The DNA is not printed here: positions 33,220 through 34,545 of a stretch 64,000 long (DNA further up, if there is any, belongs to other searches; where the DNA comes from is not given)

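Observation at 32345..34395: Tandem radical-SAM paralogs with the SPASM/twitch-type cysteine motif N-terminal to the CX3CX2C core, coupled to mnmG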

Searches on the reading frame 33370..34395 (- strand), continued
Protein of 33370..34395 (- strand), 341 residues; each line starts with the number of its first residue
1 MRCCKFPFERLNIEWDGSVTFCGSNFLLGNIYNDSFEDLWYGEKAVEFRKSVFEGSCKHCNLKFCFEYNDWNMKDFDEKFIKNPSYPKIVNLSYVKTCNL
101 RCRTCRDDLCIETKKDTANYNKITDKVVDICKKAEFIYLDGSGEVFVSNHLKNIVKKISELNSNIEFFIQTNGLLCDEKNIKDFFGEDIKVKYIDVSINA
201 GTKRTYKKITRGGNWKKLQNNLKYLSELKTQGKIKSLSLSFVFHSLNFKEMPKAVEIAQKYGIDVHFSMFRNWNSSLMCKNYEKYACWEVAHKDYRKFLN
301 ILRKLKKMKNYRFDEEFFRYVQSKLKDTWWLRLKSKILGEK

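Call 18: find_encoding_contigs(protein=P0021, flank=8000, max_places=2)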
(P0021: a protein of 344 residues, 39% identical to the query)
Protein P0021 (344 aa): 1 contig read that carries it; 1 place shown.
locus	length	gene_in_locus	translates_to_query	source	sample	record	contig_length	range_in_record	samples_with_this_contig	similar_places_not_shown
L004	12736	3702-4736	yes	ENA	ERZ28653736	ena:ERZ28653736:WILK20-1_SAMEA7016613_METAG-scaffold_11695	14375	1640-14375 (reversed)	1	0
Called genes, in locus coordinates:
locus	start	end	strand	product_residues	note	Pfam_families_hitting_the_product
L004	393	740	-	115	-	PF03031:NIF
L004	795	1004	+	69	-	PF12844:HTH_19, PF01381:HTH_3, PF13443:HTH_26 (weak)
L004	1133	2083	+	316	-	PF04055:Radical_SAM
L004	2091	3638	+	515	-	PF00493:MCM (faint), PF13541:ChlI, PF05362:Lon_C (faint), PF00158:Sigma54_activat (faint), PF01078:Mg_chelatase, PF07728:AAA_5, PF13335:Mg_chelatase_C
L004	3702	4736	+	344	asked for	PF13186:SPASM, PF04055:Radical_SAM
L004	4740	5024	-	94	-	-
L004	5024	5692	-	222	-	PF00814:TsaD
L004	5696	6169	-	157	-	PF02367:TsaE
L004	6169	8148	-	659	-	PF07244:POTRA, PF08479:POTRA_2, PF07244:POTRA, PF01103:Omp85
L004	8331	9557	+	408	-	PF00977:His_biosynth, PF01502:PRA-CH, PF01503:PRA-PH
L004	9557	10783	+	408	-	PF00815:Histidinol_dh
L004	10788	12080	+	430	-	PF00919:UPF0004, PF04055:Radical_SAM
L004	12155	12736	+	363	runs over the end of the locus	PF00437:T2SSE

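Call 19: find_encoding_contigs(protein=P0029, flank=8000, max_places=2)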
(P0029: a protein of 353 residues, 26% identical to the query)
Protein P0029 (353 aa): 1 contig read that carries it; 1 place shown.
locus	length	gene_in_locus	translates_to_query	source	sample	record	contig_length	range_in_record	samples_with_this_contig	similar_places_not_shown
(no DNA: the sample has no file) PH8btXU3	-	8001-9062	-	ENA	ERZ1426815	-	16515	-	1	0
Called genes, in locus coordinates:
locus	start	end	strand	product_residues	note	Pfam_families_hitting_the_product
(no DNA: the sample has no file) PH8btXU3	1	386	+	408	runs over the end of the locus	-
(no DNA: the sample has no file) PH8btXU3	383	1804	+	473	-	PF00383:dCMP_cyt_deam_1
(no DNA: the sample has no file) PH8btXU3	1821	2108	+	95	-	-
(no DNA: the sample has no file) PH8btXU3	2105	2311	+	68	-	-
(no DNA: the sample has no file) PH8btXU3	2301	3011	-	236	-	PF07460:NUMOD3 (faint)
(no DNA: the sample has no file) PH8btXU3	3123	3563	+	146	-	PF00210:Ferritin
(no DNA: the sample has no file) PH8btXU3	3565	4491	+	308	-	-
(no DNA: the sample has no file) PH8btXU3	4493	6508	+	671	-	PF19846:DUF6321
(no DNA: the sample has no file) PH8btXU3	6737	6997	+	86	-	-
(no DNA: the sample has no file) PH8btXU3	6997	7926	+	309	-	-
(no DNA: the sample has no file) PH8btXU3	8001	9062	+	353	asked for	PF13186:SPASM (weak), PF04055:Radical_SAM (faint)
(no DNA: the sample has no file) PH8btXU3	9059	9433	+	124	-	-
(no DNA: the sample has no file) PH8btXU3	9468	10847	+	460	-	?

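Call 20: predict_structure(alignment_id=A1)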
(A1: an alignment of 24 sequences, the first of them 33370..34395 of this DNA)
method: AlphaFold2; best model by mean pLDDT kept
length: 341 residues; sequences in the alignment: 24
mean_pLDDT: 89.9   pTM: 0.85
mean pLDDT of the five models: 89.9, 89.2, 88.6, 88.2, 86.2
residues with pLDDT >= 90: 240; 70-90: 79; 50-70: 21; < 50: 1
segments of 3 or more residues with pLDDT < 50: none
pLDDT, mean of each block of 10 residues (from residue 1): 89 93 84 96 95 83 63 88 95 87 86 93 96 93 77 92 93 89 86 93 94 92 96 94 97 98 96 90 96 97 95 93 84 68 38
secondary structure, 60 per line:
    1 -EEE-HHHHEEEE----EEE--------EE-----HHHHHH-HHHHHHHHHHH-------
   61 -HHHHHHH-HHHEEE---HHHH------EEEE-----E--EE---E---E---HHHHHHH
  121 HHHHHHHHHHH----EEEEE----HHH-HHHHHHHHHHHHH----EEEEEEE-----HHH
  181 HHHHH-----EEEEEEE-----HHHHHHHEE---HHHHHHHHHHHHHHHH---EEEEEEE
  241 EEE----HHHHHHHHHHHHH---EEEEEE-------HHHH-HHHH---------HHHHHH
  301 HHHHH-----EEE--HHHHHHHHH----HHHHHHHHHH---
elements in order: E2-4 H6-9 E10-13 E18-20 H36-41 H43-53 H62-68 E73-75 H79-82 E89-92 H114-131 E136-140 H149-161 E166-172 H178-185 E191-197 H203-209 H215-230 E234-243 H248-260 E264-269 H277-280 H282-285 H295-305 E311-313 H316-324 H329-338

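Call 21: find_encoding_contigs(protein=P0048, flank=8000, max_places=2)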
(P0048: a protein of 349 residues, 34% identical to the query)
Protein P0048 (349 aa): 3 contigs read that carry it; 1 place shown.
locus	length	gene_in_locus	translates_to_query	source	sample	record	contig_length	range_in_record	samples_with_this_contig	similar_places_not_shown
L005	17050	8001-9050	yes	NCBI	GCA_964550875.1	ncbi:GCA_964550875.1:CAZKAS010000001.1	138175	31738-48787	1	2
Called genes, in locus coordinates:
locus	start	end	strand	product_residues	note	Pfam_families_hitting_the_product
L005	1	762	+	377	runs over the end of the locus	PF01656:CbiA, PF10609:ParA (weak), PF13614:AAA_31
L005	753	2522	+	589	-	-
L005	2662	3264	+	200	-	PF01476:LysM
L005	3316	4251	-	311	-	PF04055:Radical_SAM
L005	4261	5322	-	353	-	PF02463:SMC_N (weak), PF03215:Rad17 (faint), PF00005:ABC_tran, PF13304:AAA_21 (faint), PF17912:OB_MalK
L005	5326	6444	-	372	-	PF00512:HisKA, PF02518:HATPase_c (weak)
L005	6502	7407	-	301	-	PF00072:Response_reg, PF01740:STAS (weak)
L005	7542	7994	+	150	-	PF03938:OmpH (weak)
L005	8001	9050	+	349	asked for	PF13186:SPASM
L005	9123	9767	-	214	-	PF01791:DeoC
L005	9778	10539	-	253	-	PF11967:RecO_N, PF02565:RecO_C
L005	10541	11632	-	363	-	PF00437:T2SSE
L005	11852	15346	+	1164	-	PF02463:SMC_N, PF13476:AAA_23, PF06470:SMC_hinge, PF13304:AAA_21 (weak)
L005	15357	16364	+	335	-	PF02616:SMC_ScpA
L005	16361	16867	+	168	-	PF04079:SMC_ScpB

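Call 22: find_encoding_contigs(protein=P0051, flank=8000, max_places=2)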
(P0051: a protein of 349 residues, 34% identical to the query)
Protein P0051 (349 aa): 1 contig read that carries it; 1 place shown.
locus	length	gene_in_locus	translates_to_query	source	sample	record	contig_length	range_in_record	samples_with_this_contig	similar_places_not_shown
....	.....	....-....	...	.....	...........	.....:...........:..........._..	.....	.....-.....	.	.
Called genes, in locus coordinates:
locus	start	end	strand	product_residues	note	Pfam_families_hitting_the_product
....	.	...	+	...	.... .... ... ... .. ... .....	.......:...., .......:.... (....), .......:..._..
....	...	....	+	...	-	-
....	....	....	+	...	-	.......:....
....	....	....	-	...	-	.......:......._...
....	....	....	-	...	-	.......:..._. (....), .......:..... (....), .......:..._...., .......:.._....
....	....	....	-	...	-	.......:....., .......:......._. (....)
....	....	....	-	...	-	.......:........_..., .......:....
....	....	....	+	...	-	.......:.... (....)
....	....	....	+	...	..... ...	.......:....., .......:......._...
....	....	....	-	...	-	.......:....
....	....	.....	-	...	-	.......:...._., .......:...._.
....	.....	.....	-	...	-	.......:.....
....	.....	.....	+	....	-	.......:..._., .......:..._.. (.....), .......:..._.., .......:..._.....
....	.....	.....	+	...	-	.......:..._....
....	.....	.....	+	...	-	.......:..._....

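Call 25: find_related_loci(query=A1, collection=genome_contigs, flank=10000)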
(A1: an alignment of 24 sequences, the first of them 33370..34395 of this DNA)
Query A1 (341 aa) in genome_contigs; peptide patterns used: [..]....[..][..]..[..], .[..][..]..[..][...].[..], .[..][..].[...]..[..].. (x = any residue, [..] = any of these).
273 stretches matched a pattern; 200 encode a relative of the query (tblastn E <= 1e-3); the best 80 are kept; 79 distinct loci.
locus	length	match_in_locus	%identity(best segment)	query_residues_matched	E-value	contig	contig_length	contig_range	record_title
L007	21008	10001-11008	49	4-333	1e-109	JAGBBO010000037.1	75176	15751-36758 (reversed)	MAG: Alphaproteobacteria bacterium isolate RGIG8969 Water_deer_Rectum-2__c398344, whole genome shotgun sequence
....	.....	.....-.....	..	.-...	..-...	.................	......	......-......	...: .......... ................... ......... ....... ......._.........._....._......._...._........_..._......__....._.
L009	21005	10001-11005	47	4-333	4e-99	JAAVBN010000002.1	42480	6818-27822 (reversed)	MAG: bacterium isolate Mgla_MAG_18-bin_5 c_000000015942, whole genome shotgun sequence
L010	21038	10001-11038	48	1-338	4e-95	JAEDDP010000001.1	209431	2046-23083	MAG: Alphaproteobacteria bacterium isolate MAG035 NODE_15_length_209431_cov_7.402763, whole genome shotgun sequence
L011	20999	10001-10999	43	3-338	7e-93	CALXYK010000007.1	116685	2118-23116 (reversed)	MAG: uncultured Alphaproteobacteria bacterium isolate E20__bin364 genome assembly, contig: E20__k127_8139903, whole geno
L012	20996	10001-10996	45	4-333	2e-92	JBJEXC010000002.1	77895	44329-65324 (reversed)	MAG: Alphaproteobacteria bacterium isolate LOHA32_bin.034 NODE_118_length_77895_cov_8.213541, whole genome shotgun seque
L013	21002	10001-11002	49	4-333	1e-106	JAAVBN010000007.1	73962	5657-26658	MAG: bacterium isolate Mgla_MAG_18-bin_5 c_000000032879, whole genome shotgun sequence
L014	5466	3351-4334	38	2-340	9e-66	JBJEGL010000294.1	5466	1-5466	MAG: Candidatus Gastranaerophilaceae bacterium isolate LOHA03_bin.015 NODE_7485_length_5466_cov_6.306228, whole genome s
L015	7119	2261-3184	38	4-303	1e-57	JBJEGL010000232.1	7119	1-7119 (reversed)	MAG: Candidatus Gastranaerophilaceae bacterium isolate LOHA03_bin.015 NODE_4692_length_7119_cov_7.213618, whole genome s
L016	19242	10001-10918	38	4-302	3e-57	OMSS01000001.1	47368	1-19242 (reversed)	uncultured bacterium isolate RUG841 genome assembly, contig: scaffold_645, whole genome shotgun sequence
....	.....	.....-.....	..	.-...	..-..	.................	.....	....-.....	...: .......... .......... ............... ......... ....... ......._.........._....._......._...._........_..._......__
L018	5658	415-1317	36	4-303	4e-57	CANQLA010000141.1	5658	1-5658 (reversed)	MAG: Candidatus Gastranaerophilales bacterium isolate Lapin-032__bin25 genome assembly, contig: Lapin-032__NODE_17955_le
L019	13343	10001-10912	36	2-303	7e-56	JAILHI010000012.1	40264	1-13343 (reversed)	MAG: Candidatus Gastranaerophilales bacterium isolate RUI120 k141_12779306_flag=1_multi=13.0000_len=40264, whole genome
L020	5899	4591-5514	36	4-304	4e-56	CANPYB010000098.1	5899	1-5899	MAG: Candidatus Gastranaerophilales bacterium isolate Lapin-004__bin93 genome assembly, contig: Lapin-004__NODE_18396_le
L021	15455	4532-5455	36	4-304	2e-55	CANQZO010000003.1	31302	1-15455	MAG: Candidatus Gastranaerophilales bacterium isolate Lapin-017__bin48 genome assembly, contig: Lapin-017__NODE_662_leng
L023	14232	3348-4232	37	3-303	7e-55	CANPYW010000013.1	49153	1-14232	MAG: Candidatus Gastranaerophilales bacterium isolate Lapin-002__bin46 genome assembly, contig: Lapin-002__NODE_896_leng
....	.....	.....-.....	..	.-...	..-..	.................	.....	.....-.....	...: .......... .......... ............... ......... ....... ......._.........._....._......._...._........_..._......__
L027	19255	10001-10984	33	4-323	1e-51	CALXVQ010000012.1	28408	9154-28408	MAG: uncultured Rickettsiales bacterium isolate BRZ_AG__bin83 genome assembly, contig: BRZ_AG__NODE_2522_length_28408_co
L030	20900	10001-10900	35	2-302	1e-50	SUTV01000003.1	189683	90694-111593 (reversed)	MAG: Cyanobacteria bacterium SIG29 NODE_1197_length_189683_cov_2.894754, whole genome shotgun sequence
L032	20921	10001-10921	29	4-302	2e-49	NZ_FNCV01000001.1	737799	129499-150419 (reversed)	Roseospirillum parvum strain 930I, whole genome shotgun sequence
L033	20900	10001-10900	34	2-302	1e-49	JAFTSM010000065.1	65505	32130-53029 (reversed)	MAG: Candidatus Gastranaerophilales bacterium isolate RGIG4109 Roe_deer_Cecum.Co__c1965671, whole genome shotgun sequenc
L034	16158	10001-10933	35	1-303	8e-50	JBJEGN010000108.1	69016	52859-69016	MAG: Candidatus Gastranaerophilaceae bacterium isolate LOHA11_bin.028 NODE_63_length_69016_cov_7.007627, whole genome sh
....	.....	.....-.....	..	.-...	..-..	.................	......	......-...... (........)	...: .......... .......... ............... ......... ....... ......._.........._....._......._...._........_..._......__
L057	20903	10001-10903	32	4-303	8e-42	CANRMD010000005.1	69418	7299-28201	MAG: Candidatus Gastranaerophilales bacterium isolate Lapin-011__bin49 genome assembly, contig: Lapin-011__NODE_269_leng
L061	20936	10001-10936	28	4-303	3e-41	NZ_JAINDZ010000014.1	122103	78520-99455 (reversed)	Methylosinus sp. Sm6 NODE_14_length_122103_cov_64.711602, whole genome shotgun sequence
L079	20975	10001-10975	25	4-317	2e-39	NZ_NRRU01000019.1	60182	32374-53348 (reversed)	Rubrivivax gelatinosus strain IM 151 scaffold0019, whole genome shotgun sequence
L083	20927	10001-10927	29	2-302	5e-39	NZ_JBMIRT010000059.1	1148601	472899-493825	Ruegeria sp. MALMAid1280 k141_60, whole genome shotgun sequence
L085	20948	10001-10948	29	4-302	3e-38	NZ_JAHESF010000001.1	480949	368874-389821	Chryseosolibacter histidini strain PWU4 NODE_1_length_480949_cov_9.841735, whole genome shotgun sequence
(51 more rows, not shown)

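Call 26: fold_search(model_id=the predicted structure, library=pdb)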
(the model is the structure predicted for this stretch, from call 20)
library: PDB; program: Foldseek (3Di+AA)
matches with E <= 10: 1460; with E <= 0.001: 97
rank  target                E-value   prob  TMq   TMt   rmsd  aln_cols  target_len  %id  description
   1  6q2p_A                1.3e-08  1.00  0.45  0.52   5.4       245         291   17  Crystal structure of mouse viperin bound to cytidine triphosphate and S-adenosylhomocysteine (released 2020-01-22)
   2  6q2p_B                2.0e-08  1.00  0.46  0.53   5.1       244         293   17  Crystal structure of mouse viperin bound to cytidine triphosphate and S-adenosylhomocysteine (released 2020-01-22)
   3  5vsl_A                2.1e-08  1.00  0.46  0.57   5.2       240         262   19  Crystal structure of viperin with bound [4Fe-4S] cluster and S-adenosylhomocysteine (SAH) (released 2017-06-14)
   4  6q2q_A                2.8e-08  1.00  0.46  0.53   5.2       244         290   17  Crystal structure of mouse viperin bound to uridine triphosphate and S-adenosylhomocysteine (released 2020-01-22)
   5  5vsm_B                1.1e-07  1.00  0.45  0.58   7.4       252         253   18  Crystal structure of viperin with bound [4Fe-4S] cluster, 5'-deoxyadenosine, and L-methionine (released 2017-06-14)
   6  5vsl_B                1.4e-07  1.00  0.45  0.57   5.3       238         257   18  Crystal structure of viperin with bound [4Fe-4S] cluster and S-adenosylhomocysteine (SAH) (released 2017-06-14)
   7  8hzy_B                1.4e-07  1.00  0.46  0.36   6.1       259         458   15  The crystal structure of a Radical SAM Enzyme DesII (released 2024-07-10)
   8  5vsm_A                2.5e-07  1.00  0.46  0.58   5.1       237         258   18  Crystal structure of viperin with bound [4Fe-4S] cluster, 5'-deoxyadenosine, and L-methionine (released 2017-06-14)
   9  8hzv_D                2.9e-07  1.00  0.47  0.36   7.0       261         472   14  The crystal structure of a Radical SAM Enzyme DesII (released 2024-07-10)
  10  8hzy_A                3.3e-07  1.00  0.49  0.37   5.5       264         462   14  The crystal structure of a Radical SAM Enzyme DesII (released 2024-07-10)
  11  9dfn                  3.3e-07  1.00  0.45  0.53   5.4       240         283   17  X-ray crystal structure of the second viperin-like enzyme from Trichoderma virens with bound CTP and SAM (released 2025-02-19)
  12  9dgw_C                3.9e-07  1.00  0.47  0.56   5.0       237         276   16  X-ray crystal structure of the Viperin-like enzyme from T. virens with bound CTP and SAM (released 2025-02-12)
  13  8hzv_B                3.9e-07  1.00  0.47  0.35   6.4       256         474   14  The crystal structure of a Radical SAM Enzyme DesII (released 2024-07-10)
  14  8hzv_C                3.9e-07  1.00  0.47  0.36   6.2       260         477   15  The crystal structure of a Radical SAM Enzyme DesII (released 2024-07-10)
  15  9dfu                  4.4e-07  1.00  0.47  0.56   4.9       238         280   17  X-ray crystal structure of the second Viperin-like enzyme from T. virens variant F40H with bound CTP and SAM (released 2025-02-19)
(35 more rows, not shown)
